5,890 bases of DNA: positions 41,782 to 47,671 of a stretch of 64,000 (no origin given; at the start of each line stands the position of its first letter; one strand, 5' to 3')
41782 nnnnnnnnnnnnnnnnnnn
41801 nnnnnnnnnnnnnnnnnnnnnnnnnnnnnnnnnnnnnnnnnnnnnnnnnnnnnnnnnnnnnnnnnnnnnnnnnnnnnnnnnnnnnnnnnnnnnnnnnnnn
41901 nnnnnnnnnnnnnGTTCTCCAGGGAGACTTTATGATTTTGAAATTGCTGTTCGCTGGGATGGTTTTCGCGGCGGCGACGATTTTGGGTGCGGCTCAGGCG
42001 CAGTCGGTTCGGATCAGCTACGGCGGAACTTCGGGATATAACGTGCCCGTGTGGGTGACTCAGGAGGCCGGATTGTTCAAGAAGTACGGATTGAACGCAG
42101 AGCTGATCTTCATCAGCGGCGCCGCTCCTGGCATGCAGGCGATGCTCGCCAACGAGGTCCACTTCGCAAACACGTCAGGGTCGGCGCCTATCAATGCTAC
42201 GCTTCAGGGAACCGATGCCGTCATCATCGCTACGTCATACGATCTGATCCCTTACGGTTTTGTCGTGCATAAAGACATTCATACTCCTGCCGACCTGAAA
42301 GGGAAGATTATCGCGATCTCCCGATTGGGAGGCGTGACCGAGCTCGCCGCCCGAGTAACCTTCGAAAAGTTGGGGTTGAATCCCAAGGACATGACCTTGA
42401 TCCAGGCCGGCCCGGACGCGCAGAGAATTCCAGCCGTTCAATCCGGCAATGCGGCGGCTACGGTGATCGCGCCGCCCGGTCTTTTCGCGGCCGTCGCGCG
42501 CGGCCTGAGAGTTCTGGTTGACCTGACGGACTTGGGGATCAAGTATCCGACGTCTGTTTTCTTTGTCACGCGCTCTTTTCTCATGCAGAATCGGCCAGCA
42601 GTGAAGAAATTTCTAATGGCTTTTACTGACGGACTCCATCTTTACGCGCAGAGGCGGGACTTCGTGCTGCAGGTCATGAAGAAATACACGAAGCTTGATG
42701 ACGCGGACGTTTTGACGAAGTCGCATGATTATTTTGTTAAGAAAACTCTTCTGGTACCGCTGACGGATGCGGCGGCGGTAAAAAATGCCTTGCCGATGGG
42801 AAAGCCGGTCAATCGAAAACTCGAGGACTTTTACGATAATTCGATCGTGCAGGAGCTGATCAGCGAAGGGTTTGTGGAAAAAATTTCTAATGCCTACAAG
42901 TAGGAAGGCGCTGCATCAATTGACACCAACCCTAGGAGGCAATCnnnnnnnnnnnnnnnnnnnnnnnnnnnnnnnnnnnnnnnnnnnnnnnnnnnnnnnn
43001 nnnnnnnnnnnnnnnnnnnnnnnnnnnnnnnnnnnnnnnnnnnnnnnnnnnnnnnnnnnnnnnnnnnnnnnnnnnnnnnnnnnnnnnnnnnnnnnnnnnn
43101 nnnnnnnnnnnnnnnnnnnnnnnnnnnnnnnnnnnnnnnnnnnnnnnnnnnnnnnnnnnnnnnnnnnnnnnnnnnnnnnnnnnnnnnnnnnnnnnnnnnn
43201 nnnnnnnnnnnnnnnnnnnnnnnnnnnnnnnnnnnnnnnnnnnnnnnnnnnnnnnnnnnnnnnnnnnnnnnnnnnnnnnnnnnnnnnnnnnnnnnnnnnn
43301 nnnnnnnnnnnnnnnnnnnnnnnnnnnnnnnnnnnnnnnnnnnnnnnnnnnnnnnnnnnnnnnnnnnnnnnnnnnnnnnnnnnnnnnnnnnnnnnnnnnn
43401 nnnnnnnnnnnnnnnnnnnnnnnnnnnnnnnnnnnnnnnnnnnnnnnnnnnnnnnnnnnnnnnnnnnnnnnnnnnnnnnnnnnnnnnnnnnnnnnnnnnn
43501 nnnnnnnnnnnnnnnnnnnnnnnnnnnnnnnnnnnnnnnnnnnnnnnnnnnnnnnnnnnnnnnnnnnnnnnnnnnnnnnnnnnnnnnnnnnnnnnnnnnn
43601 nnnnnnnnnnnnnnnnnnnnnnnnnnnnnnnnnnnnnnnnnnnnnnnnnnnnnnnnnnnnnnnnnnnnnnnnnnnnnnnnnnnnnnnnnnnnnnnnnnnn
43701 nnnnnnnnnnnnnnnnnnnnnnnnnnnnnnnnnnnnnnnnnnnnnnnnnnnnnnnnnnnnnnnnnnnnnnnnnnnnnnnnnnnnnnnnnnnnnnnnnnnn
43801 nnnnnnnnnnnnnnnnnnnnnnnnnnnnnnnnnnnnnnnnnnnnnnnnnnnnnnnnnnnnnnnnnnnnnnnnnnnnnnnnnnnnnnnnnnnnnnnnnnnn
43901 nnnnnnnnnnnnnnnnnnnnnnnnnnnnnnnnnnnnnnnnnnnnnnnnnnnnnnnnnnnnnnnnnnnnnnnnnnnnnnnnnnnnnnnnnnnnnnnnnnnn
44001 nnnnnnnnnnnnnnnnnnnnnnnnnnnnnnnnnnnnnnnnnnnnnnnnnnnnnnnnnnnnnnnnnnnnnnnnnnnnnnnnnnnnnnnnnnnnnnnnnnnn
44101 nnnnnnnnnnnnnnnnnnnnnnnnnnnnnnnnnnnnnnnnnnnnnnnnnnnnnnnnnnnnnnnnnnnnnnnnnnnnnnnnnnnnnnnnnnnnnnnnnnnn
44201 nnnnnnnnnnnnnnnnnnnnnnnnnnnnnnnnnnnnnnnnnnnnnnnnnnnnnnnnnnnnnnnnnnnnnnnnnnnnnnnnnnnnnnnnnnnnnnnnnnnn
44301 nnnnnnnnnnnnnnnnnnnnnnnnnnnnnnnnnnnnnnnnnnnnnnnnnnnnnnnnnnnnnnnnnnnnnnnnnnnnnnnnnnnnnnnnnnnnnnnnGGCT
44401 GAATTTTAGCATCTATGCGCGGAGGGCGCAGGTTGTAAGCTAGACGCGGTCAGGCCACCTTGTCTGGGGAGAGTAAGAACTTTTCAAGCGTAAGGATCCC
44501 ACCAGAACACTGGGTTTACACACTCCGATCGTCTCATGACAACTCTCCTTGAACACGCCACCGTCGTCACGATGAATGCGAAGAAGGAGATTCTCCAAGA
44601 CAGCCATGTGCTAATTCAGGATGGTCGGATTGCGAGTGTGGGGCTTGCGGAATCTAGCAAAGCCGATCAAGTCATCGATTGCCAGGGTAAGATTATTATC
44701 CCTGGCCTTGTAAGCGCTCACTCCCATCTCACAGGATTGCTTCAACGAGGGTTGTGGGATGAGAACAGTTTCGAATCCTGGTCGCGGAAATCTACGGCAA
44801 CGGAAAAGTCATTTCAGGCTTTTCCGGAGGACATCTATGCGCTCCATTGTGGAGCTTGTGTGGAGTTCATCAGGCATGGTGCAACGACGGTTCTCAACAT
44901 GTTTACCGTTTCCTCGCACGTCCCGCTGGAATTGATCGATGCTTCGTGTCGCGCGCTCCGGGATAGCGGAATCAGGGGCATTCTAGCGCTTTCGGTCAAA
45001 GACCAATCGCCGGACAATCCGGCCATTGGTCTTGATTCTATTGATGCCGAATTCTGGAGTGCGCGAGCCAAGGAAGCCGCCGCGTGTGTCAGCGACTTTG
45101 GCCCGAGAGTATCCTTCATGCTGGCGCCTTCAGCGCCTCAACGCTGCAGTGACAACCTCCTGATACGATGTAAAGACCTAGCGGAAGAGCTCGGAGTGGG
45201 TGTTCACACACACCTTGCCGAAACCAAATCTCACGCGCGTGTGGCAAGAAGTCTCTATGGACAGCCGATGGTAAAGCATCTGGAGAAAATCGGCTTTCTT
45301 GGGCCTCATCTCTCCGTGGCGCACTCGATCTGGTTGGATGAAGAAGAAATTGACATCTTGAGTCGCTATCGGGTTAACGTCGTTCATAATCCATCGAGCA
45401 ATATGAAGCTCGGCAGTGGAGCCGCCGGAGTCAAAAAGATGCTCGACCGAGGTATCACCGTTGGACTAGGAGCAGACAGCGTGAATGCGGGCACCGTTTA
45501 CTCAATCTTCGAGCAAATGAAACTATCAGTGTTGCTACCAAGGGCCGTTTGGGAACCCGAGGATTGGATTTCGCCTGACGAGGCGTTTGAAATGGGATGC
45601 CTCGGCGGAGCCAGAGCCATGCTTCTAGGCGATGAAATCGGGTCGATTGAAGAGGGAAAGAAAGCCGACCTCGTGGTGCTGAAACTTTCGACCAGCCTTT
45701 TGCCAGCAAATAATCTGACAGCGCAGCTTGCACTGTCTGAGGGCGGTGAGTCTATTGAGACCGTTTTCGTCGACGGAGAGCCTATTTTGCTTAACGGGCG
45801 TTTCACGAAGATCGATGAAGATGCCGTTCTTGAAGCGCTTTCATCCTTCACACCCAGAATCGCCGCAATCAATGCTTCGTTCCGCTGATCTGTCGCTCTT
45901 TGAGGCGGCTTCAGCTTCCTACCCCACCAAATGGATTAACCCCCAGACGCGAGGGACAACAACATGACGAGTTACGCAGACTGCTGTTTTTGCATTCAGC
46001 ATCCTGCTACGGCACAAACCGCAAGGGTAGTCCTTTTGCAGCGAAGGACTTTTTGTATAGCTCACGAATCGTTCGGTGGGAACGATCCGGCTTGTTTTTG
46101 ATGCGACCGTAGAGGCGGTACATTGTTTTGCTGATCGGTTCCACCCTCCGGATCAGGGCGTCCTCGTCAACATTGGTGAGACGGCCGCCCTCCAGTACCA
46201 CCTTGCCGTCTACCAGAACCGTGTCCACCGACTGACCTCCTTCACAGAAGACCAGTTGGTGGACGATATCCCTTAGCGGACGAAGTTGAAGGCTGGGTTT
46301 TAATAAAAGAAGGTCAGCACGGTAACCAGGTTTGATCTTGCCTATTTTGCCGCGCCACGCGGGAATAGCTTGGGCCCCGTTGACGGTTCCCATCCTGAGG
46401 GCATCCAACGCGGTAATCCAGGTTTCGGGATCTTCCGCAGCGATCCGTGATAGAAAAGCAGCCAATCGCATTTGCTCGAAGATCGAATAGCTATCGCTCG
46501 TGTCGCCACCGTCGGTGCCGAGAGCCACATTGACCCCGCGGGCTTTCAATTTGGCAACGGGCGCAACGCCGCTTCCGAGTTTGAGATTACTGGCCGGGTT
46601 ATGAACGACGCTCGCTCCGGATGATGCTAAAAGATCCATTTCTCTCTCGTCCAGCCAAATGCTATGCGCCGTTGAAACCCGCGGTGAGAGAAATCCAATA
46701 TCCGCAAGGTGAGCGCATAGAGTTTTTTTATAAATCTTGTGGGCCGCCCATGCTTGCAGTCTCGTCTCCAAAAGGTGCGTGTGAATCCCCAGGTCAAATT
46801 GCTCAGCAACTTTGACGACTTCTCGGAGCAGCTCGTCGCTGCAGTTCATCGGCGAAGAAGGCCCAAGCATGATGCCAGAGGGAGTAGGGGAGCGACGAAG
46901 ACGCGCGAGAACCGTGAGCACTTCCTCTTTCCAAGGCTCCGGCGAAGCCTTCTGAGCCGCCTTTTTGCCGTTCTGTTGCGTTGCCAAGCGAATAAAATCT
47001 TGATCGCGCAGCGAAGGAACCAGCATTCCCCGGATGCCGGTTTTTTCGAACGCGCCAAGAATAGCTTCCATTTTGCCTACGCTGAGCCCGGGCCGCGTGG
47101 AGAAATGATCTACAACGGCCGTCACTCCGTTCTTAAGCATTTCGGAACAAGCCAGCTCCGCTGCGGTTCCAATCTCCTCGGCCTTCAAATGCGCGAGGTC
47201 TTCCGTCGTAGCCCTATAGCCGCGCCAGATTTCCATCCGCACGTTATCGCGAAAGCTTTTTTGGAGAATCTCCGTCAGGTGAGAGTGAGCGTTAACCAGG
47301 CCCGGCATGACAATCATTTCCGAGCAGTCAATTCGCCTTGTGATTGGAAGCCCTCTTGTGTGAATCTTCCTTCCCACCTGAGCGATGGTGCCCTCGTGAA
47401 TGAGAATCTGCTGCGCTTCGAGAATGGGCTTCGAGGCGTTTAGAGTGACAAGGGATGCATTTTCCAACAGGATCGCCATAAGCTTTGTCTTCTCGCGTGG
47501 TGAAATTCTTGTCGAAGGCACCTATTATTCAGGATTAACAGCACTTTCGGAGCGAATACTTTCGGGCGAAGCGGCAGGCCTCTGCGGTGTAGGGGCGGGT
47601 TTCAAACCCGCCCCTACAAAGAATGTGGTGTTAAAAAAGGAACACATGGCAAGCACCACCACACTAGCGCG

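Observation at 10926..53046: Candidate undescribed system: five split ComDE-like ThDP decarboxylases, each wired to secreted NMT1/SsuA-type binding proteins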

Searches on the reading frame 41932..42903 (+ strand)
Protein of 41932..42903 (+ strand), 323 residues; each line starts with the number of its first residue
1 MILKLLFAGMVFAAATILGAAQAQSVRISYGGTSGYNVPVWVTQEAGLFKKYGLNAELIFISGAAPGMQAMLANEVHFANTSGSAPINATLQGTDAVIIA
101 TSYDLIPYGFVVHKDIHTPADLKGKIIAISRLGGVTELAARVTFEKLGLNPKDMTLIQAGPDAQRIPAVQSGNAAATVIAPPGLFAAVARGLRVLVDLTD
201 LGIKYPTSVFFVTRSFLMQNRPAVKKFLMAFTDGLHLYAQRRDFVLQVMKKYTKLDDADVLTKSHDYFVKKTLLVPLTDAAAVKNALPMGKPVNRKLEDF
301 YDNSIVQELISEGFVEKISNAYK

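Call 7: search_protein_families(library=pfam, proteins=[window:41932-42903:+], max_evalue=0.001)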
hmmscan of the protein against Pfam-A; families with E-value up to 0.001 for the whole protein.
window:41932-42903:+ (323 aa): 3 families
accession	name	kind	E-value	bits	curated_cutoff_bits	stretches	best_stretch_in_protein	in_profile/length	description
PF09084.16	NMT1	-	4.9e-22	79.3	20.5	1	38-238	5-209/216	NMT1/THI5 like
PF13379.11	NMT1_2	-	1.6e-14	54.8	24.7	1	21-234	3-234/252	NMT1-like family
PF12974.12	Phosphonate-bd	-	1.6e-06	28.2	27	1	51-233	26-218/242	ABC transporter, phosphonate, periplasmic substrate-binding protein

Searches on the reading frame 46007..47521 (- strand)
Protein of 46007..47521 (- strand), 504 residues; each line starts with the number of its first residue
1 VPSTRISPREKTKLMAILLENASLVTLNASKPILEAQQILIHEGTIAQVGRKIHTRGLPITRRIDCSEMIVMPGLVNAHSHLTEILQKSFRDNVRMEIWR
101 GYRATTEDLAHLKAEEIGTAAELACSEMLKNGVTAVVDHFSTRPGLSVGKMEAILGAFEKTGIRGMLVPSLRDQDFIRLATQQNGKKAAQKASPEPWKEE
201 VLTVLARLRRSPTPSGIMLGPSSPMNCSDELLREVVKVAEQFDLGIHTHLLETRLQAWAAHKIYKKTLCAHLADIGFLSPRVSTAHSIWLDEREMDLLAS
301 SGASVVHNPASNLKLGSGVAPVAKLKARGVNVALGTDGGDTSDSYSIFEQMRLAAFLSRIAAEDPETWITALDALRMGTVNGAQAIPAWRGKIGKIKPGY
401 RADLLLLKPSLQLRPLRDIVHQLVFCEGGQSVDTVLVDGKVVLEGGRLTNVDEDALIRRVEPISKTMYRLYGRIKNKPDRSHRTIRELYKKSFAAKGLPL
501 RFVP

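Call 7: search_protein_families(library=pfam, proteins=[window:46007-47521:-], max_evalue=0.001)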
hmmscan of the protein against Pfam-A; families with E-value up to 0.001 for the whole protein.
window:46007-47521:- (504 aa): 2 families
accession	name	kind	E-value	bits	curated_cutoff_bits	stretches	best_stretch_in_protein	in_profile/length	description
PF01979.26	Amidohydro_1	-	4.3e-55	187.8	25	1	70-442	1-345/345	Amidohydrolase family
PF07969.17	Amidohydro_3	-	9.5e-16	58.7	29.7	1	214-442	253-471/472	Amidohydrolase family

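Call 28: search_protein_families(library=ncbifam, proteins=[window:46007-47521:-], max_evalue=1e-10)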
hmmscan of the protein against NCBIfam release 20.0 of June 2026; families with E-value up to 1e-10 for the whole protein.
window:46007-47521:- (504 aa): 26 families (the best 25 are shown)
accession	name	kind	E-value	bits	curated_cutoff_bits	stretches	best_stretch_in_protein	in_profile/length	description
NF004701.0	PRK06038.1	equivalog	2.7e-82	276.8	609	1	16-462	5-421/432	N-ethylammeline chlorohydrolase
NF005557.0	PRK07228.1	equivalog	1.6e-77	261.1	522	1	16-467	2-437/445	5'-deoxyadenosine deaminase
NF006549.0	PRK09045.1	equivalog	1e-76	258.4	540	1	12-461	5-433/444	TRZ/ATZ family hydrolase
NF006252.0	PRK08393.1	equivalog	2.2e-73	247.7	617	1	15-465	1-421/424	N-ethylammeline chlorohydrolase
NF006055.0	PRK08203.1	equivalog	8.4e-71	238.8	532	2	217-468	204-451/455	8-oxoguanine deaminase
NF004995.0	PRK06380.1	subfamily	1.3e-60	205.6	567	1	15-457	1-413/418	metal-dependent hydrolase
NF005540.0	PRK07203.1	equivalog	1.4e-59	201.9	444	1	17-469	2-440/444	putative aminohydrolase SsnA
TIGR03314.1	Se_ssnA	subfamily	1.5e-55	188.8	455.5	1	17-469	1-439/441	putative selenium metabolism protein SsnA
NF009059.0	PRK12393.1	equivalog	3e-55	187.8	543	1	15-461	5-449/460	amidohydrolase family protein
NF006056.0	PRK08204.1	subfamily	1.2e-53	182.5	391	1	17-467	5-440/449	hypothetical protein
NF005211.0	PRK06687.1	equivalog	8.3e-49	166.5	703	1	37-451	22-417/419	TRZ/ATZ family protein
NF012037.0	PRK15493.1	equivalog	4.4e-46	157.5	779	1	20-458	6-424/435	bifunctional S-methyl-5'-thioadenosine deaminase/S-adenosylhomocysteine deaminase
NF004801.0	PRK06151.1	subfamily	1.1e-44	153.1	416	1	30-495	18-486/491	chlorohydrolase family protein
TIGR02967.1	guan_deamin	equivalog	3.8e-38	131.5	375.4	1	35-412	5-365/401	guanine deaminase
NF006681.0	PRK09229.1-2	equivalog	1.7e-37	129.2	362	1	34-455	19-437/451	formimidoylglutamate deiminase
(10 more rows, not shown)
